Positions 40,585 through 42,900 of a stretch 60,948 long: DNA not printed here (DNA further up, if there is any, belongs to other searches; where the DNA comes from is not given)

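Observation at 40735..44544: Tandem large paralogs with invariant His-49-Asp-50-Cys spacing: candidate novel Cys-dependent enzyme family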

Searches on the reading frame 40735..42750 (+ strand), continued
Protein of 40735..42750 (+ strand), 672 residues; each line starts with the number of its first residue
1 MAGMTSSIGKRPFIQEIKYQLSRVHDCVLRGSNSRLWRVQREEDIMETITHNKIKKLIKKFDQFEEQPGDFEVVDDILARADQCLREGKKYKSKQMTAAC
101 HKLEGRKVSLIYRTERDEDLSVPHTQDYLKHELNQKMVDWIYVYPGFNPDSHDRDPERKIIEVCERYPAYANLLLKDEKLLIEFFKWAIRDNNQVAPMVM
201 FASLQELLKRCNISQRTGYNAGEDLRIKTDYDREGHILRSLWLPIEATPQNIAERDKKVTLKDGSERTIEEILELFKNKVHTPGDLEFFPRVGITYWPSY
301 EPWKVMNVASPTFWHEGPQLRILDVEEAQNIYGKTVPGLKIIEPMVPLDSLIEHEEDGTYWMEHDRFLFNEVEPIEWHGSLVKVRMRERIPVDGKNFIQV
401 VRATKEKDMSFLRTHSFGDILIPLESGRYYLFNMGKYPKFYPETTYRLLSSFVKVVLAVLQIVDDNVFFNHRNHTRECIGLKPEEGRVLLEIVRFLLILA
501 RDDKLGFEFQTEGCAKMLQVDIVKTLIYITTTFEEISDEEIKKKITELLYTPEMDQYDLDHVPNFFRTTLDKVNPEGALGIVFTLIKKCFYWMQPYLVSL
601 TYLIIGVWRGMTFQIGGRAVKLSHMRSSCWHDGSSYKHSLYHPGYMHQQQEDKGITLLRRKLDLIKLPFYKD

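Call 39: list_cluster_members(proteins=[P0020, P0026, P0031, P0044, P0061, P0091, P0113, P0118, P0140, P0148])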
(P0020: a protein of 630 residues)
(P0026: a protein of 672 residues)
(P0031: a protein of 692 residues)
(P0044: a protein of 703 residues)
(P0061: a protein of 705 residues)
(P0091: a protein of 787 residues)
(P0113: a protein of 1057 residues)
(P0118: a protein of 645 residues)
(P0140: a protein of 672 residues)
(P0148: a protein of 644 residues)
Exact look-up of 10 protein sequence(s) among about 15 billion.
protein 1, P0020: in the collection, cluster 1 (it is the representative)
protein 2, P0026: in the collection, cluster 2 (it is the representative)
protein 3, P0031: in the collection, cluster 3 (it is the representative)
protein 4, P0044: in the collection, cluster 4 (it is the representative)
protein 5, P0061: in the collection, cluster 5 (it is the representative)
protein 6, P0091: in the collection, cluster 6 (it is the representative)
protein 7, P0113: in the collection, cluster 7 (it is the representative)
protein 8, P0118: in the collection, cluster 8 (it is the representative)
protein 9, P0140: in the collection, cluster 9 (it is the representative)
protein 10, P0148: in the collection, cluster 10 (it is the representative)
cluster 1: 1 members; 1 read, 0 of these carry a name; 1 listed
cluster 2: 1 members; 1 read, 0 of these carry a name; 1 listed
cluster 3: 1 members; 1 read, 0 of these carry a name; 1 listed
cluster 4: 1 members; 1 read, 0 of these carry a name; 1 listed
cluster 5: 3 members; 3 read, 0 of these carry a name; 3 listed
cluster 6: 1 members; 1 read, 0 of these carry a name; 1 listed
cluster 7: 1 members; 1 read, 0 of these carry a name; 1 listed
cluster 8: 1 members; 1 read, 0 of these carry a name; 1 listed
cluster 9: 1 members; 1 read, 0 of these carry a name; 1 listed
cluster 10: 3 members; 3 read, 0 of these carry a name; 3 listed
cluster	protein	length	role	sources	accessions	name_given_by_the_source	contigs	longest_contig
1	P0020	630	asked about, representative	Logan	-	-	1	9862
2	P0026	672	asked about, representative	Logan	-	-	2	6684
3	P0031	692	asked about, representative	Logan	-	-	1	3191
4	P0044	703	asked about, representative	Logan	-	-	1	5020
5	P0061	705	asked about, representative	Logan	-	-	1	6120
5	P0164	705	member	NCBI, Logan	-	-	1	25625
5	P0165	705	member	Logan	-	-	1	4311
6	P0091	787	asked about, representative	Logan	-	-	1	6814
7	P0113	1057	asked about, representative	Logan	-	-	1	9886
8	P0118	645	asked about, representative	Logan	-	-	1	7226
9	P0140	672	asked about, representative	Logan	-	-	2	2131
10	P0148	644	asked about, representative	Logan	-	-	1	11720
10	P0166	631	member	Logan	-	-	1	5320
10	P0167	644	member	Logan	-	-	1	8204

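Call 42: find_encoding_contigs(protein=P0007, flank=8000, max_places=2)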
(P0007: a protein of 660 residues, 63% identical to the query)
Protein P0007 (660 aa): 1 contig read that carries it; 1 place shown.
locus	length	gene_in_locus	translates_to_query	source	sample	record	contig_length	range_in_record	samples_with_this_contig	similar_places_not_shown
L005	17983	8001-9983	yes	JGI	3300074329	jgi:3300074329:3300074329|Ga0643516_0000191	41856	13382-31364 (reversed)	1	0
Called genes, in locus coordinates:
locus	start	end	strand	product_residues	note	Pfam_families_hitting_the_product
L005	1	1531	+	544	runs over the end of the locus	PF02511:Thy1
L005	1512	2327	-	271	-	-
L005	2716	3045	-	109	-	-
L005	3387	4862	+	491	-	PF03222:Trp_Tyr_perm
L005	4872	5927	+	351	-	PF00579:tRNA-synt_1b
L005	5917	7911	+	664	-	PF00270:DEAD (faint), PF04851:ResIII, PF17757:UvrB_inter, PF27431:UvrB_3rd, PF00271:Helicase_C, PF12344:UvrB, PF02151:UVR (weak)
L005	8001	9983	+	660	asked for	-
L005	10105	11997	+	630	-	-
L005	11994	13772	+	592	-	-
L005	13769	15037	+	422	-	PF01177:Asp_Glu_race (weak)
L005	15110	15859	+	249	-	PF00497:SBP_bac_3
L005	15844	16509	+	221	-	PF00528:BPD_transp_1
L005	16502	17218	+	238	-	PF02463:SMC_N (weak), PF13175:AAA_15 (faint), PF00005:ABC_tran, PF13304:AAA_21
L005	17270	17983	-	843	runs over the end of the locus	PF01751:Toprim, PF01131:Topoisom_bac, PF01396:Zn_ribbon_Top1, PF02201:SWIB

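Call 52: search_protein_families(library=pfam, proteins=[P0028, P0036, P0056, P0060, P0084, P0120, P0144, P0154, P0112, P0068], max_evalue=5)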
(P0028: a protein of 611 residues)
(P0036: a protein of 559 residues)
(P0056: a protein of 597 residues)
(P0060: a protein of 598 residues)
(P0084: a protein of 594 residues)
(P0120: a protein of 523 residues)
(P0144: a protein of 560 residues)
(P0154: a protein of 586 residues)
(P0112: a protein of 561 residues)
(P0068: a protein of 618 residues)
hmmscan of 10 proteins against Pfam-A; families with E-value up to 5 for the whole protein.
P0028 (611 aa): 1 family
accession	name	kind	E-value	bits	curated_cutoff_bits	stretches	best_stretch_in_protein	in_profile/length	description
PF17267.7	DUF5333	-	0.15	12.7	27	1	84-140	2-58/110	Family of unknown function (DUF5333)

P0036 (559 aa): 2 families
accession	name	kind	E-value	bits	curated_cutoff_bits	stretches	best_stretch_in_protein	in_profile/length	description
PF13387.12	Lnb_N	-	0.0038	17.2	22.2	1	401-462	94-154/175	Lnb N-terminal periplasmic domain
PF20941.2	DUF6848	-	0.099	13.7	27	1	59-88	19-48/99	Domain of unknown function (DUF6848)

P0056 (597 aa): 1 family
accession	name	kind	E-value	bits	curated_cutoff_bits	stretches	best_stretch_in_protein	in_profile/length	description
PF09377.16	SBDS_domain_II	-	0.1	13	27.2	1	444-466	34-56/62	SBDS protein, domain II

P0060 (598 aa): 1 family
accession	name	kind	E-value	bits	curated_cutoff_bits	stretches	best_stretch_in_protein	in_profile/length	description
PF05622.17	HOOK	-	0.23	10.6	35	1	77-148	401-472/514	HOOK protein coiled-coil region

P0084 (594 aa): 0 families

P0120 (523 aa): 0 families

P0144 (560 aa): 1 family
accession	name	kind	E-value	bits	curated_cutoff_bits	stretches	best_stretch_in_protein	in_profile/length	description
PF13387.12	Lnb_N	-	0.037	14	22.2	1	410-470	95-153/175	Lnb N-terminal periplasmic domain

P0154 (586 aa): 0 families

P0112 (561 aa): 1 family
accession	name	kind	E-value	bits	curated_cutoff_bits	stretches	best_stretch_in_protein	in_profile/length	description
PF05822.18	UMPH-1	-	0.0011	19.1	23.7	1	89-138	38-87/246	Pyrimidine 5'-nucleotidase (UMPH-1)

P0068 (618 aa): 1 family
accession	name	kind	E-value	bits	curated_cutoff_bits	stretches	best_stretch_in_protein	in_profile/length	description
PF05341.16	PIF6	-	0.16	12.5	27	1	219-254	38-73/105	Per os infectivity factor 6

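Call 63: find_related_loci(query=A5, collection=genome_contigs, flank=4000)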
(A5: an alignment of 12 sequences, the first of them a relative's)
Query A5 (619 aa) in genome_contigs; peptide patterns used: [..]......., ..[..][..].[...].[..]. (x = any residue, [..] = any of these).
44 stretches matched a pattern; 26 encode a relative of the query (tblastn E <= 1e-3); 23 distinct loci.
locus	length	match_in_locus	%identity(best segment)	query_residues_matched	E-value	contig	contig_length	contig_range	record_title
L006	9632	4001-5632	64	3-546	0e+0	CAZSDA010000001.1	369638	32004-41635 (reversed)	MAG TPA_asm: uncultured bacterium isolate SRP302895_co1_449 genome assembly, contig: NODE_35_length_369638_cov_8.913741,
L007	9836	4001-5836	74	1-613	0e+0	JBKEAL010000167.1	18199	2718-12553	MAG: Parachlamydiaceae bacterium isolate VLC_099 k121_11850445, whole genome shotgun sequence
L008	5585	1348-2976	48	38-594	2e-177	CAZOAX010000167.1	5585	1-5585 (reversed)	MAG TPA_asm: uncultured bacterium isolate SRP329715_co2_35 genome assembly, contig: NODE_24976_length_5585_cov_3.762929,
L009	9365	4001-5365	51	81-542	6e-152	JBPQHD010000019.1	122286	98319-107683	MAG: Parachlamydiaceae bacterium isolate JB084 contig19, whole genome shotgun sequence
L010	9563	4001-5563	46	41-560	8e-149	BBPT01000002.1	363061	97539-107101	Parachlamydiaceae bacterium HS-T3 DNA, contig: NODE_2, whole genome shotgun sequence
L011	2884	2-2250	45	84-546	4e-147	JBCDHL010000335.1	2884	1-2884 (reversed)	MAG: Chlamydiota bacterium isolate P01_H01_bin.155 k141_787181_length_2884_cov_7.0000, whole genome shotgun sequence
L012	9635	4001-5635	42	33-558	4e-136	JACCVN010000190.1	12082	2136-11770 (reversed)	MAG: Parachlamydiaceae bacterium isolate MGR_bin127 SD2897-2912_k127_8456154, whole genome shotgun sequence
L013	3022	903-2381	44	78-564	3e-140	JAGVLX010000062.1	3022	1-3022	MAG: Parachlamydiales bacterium isolate SW_13 c_000000003380, whole genome shotgun sequence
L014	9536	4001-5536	41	41-545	8e-125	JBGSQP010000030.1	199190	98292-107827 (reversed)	MAG: Waddlia sp. isolate JTS-AC334 k141_1130201, whole genome shotgun sequence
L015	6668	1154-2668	38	32-545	5e-124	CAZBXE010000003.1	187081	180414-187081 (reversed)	MAG TPA_asm: uncultured bacterium isolate SRP263991_co5_7 genome assembly, contig: NODE_122_length_187081_cov_7.466208,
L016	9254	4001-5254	46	116-543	2e-123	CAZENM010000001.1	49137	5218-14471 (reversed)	MAG TPA_asm: uncultured bacterium isolate SRP302447_co1_145 genome assembly, contig: NODE_2119_length_49137_cov_5.480624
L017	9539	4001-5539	40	3-542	8e-122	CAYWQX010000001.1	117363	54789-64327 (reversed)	MAG TPA_asm: uncultured bacterium isolate SRP199154_co2_70 genome assembly, contig: NODE_92_length_117363_cov_36.263946,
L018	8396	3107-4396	45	103-543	2e-121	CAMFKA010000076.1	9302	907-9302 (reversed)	MAG: uncultured Chlamydiaceae bacterium isolate SRR12456173_bin.8_metaWRAP_v1.3_MAG genome assembly, contig: ERZ12289974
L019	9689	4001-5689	40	33-572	5e-138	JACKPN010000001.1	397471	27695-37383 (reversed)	MAG: Chlamydiales bacterium isolate HK-STAS-VERR_A-2 HK-STAS-VERR_A-2_1, whole genome shotgun sequence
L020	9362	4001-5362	41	77-545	4e-118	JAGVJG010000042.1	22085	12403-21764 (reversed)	MAG: Parachlamydiales bacterium isolate SW_18 c_000000137625, whole genome shotgun sequence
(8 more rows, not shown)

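Call 67: search_protein_families(library=pfam, proteins=[L010:726-3668:-, L010:5732-6739:-, L010:8387-9562:+, L014:7535-8785:+, L019:7572-9689:+, L017:7502-9328:+, L006:7428-8300:+, L006:8283-9632:-, L012:6230-7192:+, L012:7255-8307:+], max_evalue=0.001)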
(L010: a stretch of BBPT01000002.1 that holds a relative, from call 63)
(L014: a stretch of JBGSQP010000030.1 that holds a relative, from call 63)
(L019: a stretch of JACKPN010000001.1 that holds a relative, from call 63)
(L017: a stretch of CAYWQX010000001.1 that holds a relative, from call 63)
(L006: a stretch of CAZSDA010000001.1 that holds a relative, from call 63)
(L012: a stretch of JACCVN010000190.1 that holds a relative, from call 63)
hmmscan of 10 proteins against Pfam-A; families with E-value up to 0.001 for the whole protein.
L010:726-3668:- (981 aa): 6 families
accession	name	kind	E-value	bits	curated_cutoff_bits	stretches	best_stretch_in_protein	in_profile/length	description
PF00133.28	tRNA-synt_1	-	2e-128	429.1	22.7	2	49-554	1-369/414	tRNA synthetases class I (I, L, M and V)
PF08264.19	Anticodon_1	-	7.7e-34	117.1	25.1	1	684-855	1-146/148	Anticodon-binding domain of tRNA ligase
PF09334.17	tRNA-synt_1g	-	1.1e-26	93.9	20.1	3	78-225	8-136/391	tRNA synthetases class I (M)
PF13603.12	tRNA-synt_1_2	-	2e-10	40.9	25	1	277-358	86-182/185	Leucyl-tRNA synthetase, editing domain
PF01406.26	tRNA-synt_1e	-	8.2e-06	25.8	27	0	588-636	247-294/301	tRNA synthetases class I (C) catalytic domain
PF10458.14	Val_tRNA-synt_C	-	9.7e-05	23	25.9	1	917-980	3-66/66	Valyl tRNA synthetase tRNA binding arm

L010:5732-6739:- (336 aa): 1 family
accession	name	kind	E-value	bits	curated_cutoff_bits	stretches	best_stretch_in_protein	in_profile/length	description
PF04664.18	OGFr_N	-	1.7e-23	83.7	22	1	170-304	9-147/208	Opioid growth factor receptor (OGFr) conserved region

L010:8387-9562:+ (392 aa): 0 families

L014:7535-8785:+ (417 aa): 0 families

L019:7572-9689:+ (706 aa): 0 families

L017:7502-9328:+ (609 aa): 0 families

L006:7428-8300:+ (291 aa): 0 families

L006:8283-9632:- (450 aa): 2 families
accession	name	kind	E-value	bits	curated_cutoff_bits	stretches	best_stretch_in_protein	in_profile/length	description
PF13428.12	TPR_14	-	6.1e-06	26.8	23.5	0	47-78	10-41/44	Tetratricopeptide repeat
PF13174.12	TPR_6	-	6e-05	23.9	26.3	0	47-70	9-32/33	Tetratricopeptide repeat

L012:6230-7192:+ (321 aa): 2 families
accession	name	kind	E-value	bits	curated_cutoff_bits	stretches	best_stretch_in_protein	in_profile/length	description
PF02882.25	THF_DHG_CYH_C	-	1.2e-68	229.9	27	1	145-313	1-158/160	Tetrahydrofolate dehydrogenase/cyclohydrolase, NAD(P)-binding domain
PF00763.28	THF_DHG_CYH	-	1.8e-37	128.6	32.8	1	30-142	1-115/115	Tetrahydrofolate dehydrogenase/cyclohydrolase, catalytic domain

L012:7255-8307:+ (351 aa): 1 family
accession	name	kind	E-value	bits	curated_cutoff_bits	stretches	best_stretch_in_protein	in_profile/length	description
PF02424.20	ApbE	-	1.1e-62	212.4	25.6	1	69-336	12-257/266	ApbE family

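Call 72: search_protein_families(library=pfam, proteins=[P0108, P0124, P0052, P0162, P0126, P0152, P0148, P0140, P0156, P0146], max_evalue=5)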
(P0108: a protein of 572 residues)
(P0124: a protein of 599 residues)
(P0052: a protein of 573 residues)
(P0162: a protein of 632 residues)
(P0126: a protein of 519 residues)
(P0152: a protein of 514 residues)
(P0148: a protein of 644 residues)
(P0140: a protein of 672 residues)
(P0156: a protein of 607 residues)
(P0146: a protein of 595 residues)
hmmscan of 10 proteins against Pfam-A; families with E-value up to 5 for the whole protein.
P0108 (572 aa): 0 families

P0124 (599 aa): 2 families
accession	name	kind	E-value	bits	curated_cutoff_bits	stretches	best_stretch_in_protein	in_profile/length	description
PF05549.16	Allexi_40kDa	-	0.048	13.6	26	1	26-166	27-169/271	Allexivirus 40kDa protein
PF18634.6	RXLR_WY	-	0.15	12.4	26.7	0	177-190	31-44/51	RXLR phytopathogen effector protein WY-domain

P0052 (573 aa): 1 family
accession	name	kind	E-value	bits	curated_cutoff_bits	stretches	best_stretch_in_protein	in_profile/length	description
PF08569.17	Mo25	-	0.22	11.2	31.2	1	136-194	114-171/332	Mo25-like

P0162 (632 aa): 1 family
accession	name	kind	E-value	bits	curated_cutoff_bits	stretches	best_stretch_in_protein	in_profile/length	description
PF21308.3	C3_CUB2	-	0.19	11.8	26.7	1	108-137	8-37/62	Complement component 3, CUB domain, second segment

P0126 (519 aa): 0 families

P0152 (514 aa): 0 families

P0148 (644 aa): 0 families

P0140 (672 aa): 0 families

P0156 (607 aa): 0 families

P0146 (595 aa): 0 families

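Call 79: search_solved_structures(query=A6, max_evalue=10, show_alignments=2)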
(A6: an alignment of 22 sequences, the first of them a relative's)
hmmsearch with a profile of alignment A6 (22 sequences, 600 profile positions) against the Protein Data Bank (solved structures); distinct sequences matched with E-value up to 10: 17.
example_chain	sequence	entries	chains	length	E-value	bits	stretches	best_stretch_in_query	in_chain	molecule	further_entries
6ak2_A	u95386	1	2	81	0.069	14.6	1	468-498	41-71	Syntenin-1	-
8hck_A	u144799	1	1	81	0.069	14.6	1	468-498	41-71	Syntenin-1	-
9v90_A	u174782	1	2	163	0.15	13.4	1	469-499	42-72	Syntenin-1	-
9va6_A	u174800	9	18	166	0.16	13.4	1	469-499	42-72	Syntenin-1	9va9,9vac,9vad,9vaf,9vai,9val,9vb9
4z33_A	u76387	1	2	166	0.16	13.4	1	469-499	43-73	Syntenin-1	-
1n99_A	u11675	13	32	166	0.16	13.4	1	469-499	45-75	Syntenin 1 | Syntenin-1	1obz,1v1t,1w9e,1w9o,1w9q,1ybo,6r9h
5a2p_A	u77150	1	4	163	0.16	13.4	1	469-499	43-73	SYNTENIN-1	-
8hu2_A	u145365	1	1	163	0.16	13.4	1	469-499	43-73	Syntenin-1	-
7fsg_A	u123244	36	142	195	0.2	13.1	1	469-499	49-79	Syntenin-1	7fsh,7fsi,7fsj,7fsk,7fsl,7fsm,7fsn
3l6n_A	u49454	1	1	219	0.22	12.9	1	275-330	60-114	metallo-beta-lactamase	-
5g1d_A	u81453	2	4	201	0.23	12.9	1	469-499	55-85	SYNTENIN-1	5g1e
3opx_A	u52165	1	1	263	0.26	12.7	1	462-512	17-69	Protein SSM1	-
5x68_A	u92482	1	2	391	0.4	12.1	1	384-417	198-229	Kynurenine 3-monooxygenase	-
3nuq_A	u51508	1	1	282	0.52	11.7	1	461-512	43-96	putative nucleotide phosphatase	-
9smy_A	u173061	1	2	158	0.53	11.7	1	53-134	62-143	HAMP domain-containing protein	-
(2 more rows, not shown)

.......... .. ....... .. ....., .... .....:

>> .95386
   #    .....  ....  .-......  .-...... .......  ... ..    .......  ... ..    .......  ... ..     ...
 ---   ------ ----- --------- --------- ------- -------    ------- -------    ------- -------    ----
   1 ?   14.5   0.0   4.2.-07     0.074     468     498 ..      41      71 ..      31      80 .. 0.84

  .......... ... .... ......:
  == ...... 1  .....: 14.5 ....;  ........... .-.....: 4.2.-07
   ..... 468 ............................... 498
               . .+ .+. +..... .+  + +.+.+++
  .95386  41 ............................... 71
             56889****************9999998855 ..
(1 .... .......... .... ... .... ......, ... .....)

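Call 80: search_dna_similar(query=P0090, collection=plasmids, mode=protein, max_evalue=0.01)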
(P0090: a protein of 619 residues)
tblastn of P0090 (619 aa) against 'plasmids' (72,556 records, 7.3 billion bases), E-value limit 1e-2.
No match.

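Call 81: search_protein_families(library=padloc, proteins=[window:40735-42750:+, P0036, P0090, P0144], max_evalue=1)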
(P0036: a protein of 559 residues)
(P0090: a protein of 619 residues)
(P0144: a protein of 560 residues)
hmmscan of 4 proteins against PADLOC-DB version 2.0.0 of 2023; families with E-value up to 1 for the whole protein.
window:40735-42750:+ (672 aa): 0 families

P0036 (559 aa): 0 families

P0090 (619 aa): 0 families

P0144 (560 aa): 0 families
